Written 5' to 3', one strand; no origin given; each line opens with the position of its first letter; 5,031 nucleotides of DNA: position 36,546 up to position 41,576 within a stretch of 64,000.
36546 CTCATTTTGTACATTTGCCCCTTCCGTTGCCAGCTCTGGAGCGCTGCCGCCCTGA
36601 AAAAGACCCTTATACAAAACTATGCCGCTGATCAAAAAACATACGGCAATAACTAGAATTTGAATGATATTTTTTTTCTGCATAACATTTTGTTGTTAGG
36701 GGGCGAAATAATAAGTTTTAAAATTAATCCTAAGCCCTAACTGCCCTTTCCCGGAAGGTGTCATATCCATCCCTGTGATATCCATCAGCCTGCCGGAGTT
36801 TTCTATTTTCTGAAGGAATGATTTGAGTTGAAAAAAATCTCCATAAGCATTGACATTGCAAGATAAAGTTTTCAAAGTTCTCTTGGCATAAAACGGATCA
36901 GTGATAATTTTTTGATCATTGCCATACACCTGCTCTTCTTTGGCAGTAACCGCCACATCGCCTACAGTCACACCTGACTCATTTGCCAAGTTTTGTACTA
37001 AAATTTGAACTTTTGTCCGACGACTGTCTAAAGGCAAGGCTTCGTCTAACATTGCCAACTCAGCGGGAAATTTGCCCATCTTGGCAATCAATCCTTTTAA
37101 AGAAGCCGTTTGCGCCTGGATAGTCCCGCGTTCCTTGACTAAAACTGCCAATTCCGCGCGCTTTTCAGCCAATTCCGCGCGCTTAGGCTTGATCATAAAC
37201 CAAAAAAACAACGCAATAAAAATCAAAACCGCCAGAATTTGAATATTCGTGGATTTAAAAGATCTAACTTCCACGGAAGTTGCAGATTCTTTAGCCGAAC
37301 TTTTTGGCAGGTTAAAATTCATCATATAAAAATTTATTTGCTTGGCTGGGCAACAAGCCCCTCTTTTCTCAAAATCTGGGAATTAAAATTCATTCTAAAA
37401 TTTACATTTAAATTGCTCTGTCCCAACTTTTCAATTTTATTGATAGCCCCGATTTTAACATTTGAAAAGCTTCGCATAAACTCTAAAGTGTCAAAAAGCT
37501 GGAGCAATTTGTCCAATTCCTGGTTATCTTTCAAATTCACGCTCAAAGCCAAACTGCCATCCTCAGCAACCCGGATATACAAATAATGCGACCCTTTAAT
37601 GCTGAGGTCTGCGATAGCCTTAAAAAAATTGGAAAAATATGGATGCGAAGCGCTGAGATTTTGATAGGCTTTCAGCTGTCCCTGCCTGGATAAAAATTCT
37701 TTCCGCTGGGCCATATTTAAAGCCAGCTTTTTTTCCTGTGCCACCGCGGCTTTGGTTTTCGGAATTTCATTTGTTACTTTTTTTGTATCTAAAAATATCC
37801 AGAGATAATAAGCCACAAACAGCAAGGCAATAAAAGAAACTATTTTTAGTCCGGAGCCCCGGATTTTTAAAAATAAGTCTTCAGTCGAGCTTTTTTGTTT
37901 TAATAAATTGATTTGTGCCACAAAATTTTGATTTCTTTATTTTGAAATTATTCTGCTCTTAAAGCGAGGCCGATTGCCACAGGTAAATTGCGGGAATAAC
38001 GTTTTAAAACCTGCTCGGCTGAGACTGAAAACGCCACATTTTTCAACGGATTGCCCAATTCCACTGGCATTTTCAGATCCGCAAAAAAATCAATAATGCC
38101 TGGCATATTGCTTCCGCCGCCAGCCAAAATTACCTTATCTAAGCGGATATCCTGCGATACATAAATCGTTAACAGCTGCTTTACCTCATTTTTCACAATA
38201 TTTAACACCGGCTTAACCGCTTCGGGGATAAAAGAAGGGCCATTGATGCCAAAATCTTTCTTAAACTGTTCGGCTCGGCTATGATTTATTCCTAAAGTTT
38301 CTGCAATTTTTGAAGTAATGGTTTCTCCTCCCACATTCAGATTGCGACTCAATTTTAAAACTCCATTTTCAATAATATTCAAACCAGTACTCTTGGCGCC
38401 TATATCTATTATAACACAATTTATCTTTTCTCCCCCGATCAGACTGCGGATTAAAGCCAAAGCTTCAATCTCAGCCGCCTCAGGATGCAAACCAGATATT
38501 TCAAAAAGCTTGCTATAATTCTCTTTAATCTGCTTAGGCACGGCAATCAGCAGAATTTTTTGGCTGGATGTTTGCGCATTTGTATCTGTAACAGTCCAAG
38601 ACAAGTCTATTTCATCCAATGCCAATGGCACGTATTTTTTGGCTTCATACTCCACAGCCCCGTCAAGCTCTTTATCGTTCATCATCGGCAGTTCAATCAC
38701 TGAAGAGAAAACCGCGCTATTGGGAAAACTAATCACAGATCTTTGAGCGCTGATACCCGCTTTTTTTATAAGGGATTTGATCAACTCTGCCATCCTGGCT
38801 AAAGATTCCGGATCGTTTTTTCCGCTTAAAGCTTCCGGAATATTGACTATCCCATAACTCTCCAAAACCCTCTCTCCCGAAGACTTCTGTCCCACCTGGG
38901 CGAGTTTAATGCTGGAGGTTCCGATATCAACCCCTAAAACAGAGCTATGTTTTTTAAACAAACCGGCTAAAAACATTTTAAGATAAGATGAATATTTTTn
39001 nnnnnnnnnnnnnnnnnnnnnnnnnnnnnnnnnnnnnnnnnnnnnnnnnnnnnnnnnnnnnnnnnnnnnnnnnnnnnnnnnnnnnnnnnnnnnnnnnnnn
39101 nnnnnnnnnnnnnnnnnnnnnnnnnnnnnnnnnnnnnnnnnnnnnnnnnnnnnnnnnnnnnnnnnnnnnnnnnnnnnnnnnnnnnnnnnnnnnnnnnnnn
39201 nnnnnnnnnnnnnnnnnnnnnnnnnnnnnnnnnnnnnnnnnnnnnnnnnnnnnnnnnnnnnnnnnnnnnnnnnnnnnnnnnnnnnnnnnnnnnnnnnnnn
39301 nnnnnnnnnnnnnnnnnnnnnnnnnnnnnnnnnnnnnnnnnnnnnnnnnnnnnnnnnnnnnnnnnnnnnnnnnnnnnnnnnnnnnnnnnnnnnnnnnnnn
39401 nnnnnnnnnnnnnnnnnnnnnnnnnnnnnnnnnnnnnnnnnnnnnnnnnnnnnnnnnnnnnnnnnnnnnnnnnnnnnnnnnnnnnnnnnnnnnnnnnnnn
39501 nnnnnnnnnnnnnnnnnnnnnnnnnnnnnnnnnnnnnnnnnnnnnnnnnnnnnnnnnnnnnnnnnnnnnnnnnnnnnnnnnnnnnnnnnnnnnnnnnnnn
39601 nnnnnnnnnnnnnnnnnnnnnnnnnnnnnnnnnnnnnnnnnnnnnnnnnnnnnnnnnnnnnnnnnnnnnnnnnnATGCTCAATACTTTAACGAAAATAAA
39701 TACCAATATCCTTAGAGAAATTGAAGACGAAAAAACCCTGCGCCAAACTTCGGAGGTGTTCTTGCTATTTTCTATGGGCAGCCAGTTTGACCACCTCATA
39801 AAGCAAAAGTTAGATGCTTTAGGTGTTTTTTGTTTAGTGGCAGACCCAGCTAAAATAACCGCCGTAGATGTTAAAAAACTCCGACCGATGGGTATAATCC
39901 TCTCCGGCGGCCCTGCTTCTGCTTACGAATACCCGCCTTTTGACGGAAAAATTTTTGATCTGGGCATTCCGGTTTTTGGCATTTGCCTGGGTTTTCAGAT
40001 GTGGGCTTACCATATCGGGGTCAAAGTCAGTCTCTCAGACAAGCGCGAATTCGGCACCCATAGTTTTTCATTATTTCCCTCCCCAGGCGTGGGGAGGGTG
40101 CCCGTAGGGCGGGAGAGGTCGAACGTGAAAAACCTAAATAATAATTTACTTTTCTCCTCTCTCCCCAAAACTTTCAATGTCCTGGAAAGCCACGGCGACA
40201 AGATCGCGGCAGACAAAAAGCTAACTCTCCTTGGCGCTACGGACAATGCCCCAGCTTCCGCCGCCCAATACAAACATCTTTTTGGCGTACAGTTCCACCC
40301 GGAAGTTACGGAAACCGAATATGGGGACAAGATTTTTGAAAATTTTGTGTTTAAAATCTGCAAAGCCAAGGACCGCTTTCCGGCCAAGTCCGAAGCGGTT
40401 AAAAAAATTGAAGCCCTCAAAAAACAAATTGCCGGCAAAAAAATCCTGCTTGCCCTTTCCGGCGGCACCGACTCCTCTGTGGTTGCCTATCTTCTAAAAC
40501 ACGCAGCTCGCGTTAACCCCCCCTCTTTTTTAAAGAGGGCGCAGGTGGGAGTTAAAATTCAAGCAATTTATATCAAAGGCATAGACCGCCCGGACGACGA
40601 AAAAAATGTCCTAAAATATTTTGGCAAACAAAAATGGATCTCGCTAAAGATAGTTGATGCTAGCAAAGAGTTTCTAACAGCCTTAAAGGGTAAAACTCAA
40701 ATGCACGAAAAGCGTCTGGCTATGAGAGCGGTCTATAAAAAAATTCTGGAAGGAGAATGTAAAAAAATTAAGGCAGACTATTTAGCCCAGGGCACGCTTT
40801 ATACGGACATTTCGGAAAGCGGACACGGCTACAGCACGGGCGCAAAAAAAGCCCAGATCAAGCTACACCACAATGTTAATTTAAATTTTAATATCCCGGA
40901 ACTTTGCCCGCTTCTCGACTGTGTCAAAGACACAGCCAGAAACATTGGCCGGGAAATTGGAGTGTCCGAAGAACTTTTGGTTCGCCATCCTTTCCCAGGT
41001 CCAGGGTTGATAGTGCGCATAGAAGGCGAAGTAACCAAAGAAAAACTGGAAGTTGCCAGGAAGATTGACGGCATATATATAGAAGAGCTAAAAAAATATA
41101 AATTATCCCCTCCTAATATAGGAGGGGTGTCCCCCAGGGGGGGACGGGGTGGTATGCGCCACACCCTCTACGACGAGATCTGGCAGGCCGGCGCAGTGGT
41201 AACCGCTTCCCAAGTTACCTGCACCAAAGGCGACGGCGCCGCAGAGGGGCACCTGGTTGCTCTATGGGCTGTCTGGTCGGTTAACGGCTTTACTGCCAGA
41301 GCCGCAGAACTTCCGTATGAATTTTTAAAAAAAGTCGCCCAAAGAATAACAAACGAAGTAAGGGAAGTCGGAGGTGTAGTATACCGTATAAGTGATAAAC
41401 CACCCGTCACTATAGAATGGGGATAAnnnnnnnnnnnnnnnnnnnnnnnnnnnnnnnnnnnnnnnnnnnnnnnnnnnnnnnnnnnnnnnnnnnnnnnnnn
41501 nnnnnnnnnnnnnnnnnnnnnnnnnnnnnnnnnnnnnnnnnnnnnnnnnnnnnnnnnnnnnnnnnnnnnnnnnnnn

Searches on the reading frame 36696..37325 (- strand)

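Call 29: search_protein_families(library=pfam, proteins=[window:36696-37325:-], max_evalue=0.001)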
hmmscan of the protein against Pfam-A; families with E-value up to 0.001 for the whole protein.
window:36696-37325:- (209 aa): 2 families
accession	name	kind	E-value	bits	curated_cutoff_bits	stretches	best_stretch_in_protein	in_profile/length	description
PF04350.18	PilO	-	2.7e-05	24.8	22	1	56-207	5-143/145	Pilus assembly protein, PilO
PF04612.17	T2SSM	-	0.00012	22.7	27.8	1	29-121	20-113/160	Type II secretion system (T2SS), protein M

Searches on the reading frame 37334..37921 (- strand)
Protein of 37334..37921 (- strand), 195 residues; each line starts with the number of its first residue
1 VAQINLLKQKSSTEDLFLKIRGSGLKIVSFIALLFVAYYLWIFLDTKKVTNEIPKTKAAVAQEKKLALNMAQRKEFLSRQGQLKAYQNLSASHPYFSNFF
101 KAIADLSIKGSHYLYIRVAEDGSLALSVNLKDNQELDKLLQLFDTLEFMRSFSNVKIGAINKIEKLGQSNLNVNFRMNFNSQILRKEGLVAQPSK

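Call 29: search_protein_families(library=pfam, proteins=[window:37334-37921:-], max_evalue=0.001)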
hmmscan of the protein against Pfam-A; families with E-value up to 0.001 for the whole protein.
window:37334-37921:- (195 aa): 0 families

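Call 79: search_protein_families(library=pfam, proteins=[window:37334-37921:-], max_evalue=1)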
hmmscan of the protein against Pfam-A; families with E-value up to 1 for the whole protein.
window:37334-37921:- (195 aa): 2 families
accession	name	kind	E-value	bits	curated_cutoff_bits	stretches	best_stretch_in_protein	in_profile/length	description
PF19556.4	PRTRC_E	-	0.002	18.4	26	1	97-139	3-45/175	PRTRC system protein E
PF12089.13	DUF3566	-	0.12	13.2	22.2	1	25-65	23-63/118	Transmembrane domain of unknown function (DUF3566)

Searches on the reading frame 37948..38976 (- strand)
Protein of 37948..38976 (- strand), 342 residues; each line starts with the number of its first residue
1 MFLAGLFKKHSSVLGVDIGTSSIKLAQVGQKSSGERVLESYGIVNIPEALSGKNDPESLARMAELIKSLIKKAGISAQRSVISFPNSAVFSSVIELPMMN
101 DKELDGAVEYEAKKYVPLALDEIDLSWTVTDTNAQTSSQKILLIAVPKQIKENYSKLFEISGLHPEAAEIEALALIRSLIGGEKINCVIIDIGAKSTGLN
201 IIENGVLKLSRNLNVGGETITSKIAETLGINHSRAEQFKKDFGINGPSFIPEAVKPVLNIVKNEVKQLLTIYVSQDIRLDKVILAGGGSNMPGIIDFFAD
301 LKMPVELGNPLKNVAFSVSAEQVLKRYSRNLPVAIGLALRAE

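Call 29: search_protein_families(library=pfam, proteins=[window:37948-38976:-], max_evalue=0.001)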
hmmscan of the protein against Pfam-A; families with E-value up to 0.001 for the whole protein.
window:37948-38976:- (342 aa): 4 families
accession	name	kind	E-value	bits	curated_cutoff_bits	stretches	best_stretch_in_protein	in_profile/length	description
PF11104.14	PilM_2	-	1e-50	173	27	1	15-341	1-339/340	Type IV pilus assembly protein PilM;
PF14450.12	FtsA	-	3.4e-16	60.2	31.8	1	188-318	1-124/127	Cell division protein FtsA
PF06723.19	MreB_Mbl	-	3.1e-06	26.7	27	0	186-234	146-200/327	MreB/Mbl protein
PF08841.16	DDR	-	3.6e-06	26.7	24.6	1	136-240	89-189/328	Diol dehydratase reactivase ATPase-like domain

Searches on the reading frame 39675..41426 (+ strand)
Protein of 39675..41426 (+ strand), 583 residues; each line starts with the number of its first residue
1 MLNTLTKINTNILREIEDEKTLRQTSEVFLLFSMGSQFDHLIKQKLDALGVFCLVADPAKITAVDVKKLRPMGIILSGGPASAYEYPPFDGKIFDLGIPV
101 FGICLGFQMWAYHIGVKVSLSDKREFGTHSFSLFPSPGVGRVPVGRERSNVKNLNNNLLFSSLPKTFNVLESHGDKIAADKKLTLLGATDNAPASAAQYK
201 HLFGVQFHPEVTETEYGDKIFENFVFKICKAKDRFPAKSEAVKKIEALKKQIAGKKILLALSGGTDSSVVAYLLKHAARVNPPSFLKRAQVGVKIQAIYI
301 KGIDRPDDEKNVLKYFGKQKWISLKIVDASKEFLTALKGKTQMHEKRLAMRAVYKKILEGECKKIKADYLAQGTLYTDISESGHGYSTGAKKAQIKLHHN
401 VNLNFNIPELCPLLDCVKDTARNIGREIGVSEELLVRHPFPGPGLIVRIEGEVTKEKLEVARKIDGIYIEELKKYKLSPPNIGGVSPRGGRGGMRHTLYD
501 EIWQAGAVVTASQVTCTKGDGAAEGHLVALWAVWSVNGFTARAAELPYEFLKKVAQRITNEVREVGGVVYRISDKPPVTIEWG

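Call 62: search_protein_families(library=pfam, proteins=[window:39675-41426:+], max_evalue=0.001)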
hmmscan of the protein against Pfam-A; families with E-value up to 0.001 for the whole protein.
window:39675-41426:+ (583 aa): 4 families
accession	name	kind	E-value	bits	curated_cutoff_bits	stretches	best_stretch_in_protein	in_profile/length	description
PF00117.34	GATase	-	3.8e-27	95.6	22.8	1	33-227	4-189/190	Glutamine amidotransferase class-I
PF00958.27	GMP_synt_C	-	1.2e-23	83.4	27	1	496-582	6-92/92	GMP synthase C terminal domain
PF07722.19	Peptidase_C26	-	0.00023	21.5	20.5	0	94-210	102-219/219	Peptidase C26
PF02540.23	NAD_synthase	-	0.00025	20.7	21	0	249-278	13-42/242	NAD synthase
